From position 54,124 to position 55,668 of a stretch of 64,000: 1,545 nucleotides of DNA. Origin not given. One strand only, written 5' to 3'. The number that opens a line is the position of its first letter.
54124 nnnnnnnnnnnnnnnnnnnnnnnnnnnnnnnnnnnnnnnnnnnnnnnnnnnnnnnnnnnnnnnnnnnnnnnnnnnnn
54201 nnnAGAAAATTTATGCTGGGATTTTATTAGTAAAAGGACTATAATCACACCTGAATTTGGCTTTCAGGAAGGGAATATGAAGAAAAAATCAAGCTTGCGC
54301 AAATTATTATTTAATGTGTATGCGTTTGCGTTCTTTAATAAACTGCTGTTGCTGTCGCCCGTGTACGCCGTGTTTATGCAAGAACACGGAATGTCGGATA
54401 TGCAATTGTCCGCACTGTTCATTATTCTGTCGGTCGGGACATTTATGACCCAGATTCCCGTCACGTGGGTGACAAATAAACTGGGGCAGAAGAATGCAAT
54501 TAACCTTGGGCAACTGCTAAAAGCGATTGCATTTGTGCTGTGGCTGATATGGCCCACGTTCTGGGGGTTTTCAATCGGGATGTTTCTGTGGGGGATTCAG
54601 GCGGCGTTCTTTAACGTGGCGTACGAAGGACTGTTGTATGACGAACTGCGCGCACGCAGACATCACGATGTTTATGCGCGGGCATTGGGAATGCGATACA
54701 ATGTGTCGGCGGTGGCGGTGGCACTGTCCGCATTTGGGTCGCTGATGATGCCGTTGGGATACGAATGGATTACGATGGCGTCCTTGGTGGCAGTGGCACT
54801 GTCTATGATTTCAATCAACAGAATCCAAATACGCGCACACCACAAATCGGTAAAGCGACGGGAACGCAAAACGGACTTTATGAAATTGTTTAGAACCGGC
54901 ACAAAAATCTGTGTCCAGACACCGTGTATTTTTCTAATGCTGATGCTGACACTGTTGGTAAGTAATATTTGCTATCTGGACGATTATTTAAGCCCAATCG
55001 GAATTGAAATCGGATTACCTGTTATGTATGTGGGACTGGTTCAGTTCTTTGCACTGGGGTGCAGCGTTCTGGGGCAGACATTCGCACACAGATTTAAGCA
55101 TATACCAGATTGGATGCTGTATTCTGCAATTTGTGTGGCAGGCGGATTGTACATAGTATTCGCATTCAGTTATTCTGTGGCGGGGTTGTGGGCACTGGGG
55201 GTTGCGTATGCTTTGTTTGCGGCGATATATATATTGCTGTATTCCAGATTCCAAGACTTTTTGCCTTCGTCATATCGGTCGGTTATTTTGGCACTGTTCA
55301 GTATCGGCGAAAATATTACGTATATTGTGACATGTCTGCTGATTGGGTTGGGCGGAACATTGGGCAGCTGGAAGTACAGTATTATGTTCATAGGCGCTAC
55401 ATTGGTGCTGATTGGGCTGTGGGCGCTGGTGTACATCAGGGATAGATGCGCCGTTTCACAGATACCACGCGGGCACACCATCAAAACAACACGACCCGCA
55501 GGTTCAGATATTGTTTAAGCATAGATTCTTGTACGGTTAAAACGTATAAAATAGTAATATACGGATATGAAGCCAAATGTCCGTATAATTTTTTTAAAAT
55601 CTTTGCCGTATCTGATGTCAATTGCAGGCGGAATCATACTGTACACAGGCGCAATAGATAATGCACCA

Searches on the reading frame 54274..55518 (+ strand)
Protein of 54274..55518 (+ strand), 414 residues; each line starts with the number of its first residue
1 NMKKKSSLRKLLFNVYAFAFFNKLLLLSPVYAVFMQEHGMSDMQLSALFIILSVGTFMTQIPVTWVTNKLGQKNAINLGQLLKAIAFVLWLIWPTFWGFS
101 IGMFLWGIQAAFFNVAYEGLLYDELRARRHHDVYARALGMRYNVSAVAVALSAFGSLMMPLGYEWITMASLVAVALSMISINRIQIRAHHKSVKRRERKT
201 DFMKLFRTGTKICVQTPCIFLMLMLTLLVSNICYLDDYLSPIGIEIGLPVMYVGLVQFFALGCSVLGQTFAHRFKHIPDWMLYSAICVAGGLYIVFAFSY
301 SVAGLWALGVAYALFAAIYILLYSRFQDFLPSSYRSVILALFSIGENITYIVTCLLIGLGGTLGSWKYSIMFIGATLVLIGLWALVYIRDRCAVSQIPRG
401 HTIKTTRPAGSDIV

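Call 41: search_protein_families(library=pfam, proteins=[window:54274-55518:+], max_evalue=0.01)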
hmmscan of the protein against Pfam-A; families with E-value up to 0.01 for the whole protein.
window:54274-55518:+ (414 aa): 1 family
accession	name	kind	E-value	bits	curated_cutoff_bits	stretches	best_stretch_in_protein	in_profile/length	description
PF07690.21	MFS_1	-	1.7e-17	63.8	33.4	2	15-333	4-326/347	Major Facilitator Superfamily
